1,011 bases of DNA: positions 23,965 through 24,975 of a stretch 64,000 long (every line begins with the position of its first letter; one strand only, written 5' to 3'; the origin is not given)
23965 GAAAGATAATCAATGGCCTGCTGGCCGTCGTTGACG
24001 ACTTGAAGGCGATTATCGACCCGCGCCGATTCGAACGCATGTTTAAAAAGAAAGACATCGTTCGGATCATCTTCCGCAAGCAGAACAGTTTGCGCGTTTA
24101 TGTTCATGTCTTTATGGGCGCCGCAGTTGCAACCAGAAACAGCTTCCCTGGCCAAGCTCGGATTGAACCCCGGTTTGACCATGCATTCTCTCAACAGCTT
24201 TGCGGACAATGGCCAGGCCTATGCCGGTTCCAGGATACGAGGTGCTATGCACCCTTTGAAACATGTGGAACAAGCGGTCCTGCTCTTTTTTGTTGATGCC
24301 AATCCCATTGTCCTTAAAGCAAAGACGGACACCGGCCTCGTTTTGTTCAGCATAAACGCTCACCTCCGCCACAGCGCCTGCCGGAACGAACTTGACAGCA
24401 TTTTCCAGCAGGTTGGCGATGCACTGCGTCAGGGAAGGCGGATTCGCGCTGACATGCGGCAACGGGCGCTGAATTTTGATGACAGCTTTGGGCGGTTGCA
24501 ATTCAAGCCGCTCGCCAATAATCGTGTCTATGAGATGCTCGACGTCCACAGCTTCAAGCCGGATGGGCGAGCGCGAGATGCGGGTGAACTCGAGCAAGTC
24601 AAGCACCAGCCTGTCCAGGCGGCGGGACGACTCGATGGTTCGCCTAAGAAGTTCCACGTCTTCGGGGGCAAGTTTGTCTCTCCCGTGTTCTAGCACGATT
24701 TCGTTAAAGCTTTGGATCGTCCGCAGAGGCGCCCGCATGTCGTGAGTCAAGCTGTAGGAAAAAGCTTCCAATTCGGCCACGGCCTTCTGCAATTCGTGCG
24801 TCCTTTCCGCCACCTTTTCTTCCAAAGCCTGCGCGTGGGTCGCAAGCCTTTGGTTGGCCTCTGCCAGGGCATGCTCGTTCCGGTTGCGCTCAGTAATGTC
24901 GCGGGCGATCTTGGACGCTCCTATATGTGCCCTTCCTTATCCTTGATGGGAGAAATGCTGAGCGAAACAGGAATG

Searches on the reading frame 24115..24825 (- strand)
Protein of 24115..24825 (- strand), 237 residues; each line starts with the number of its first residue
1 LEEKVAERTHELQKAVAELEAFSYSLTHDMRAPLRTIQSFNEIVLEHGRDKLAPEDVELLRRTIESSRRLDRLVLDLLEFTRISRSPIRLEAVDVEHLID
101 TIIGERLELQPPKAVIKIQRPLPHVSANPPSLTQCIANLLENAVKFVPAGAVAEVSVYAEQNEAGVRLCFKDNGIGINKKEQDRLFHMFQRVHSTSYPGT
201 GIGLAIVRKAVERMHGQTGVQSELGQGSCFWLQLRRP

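Call 81: search_protein_families(library=pfam, proteins=[window:24115-24825:-], max_evalue=0.001)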
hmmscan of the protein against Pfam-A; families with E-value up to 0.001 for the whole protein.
window:24115-24825:- (237 aa): 2 families
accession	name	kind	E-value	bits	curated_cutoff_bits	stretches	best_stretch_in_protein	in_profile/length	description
PF02518.31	HATPase_c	-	5.3e-25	88.5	26.4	1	128-235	2-108/111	Histidine kinase-, DNA gyrase B-, and HSP90-like ATPase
PF00512.31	HisKA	-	3.2e-11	43.5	26.9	1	20-84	3-64/66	His Kinase A (phospho-acceptor) domain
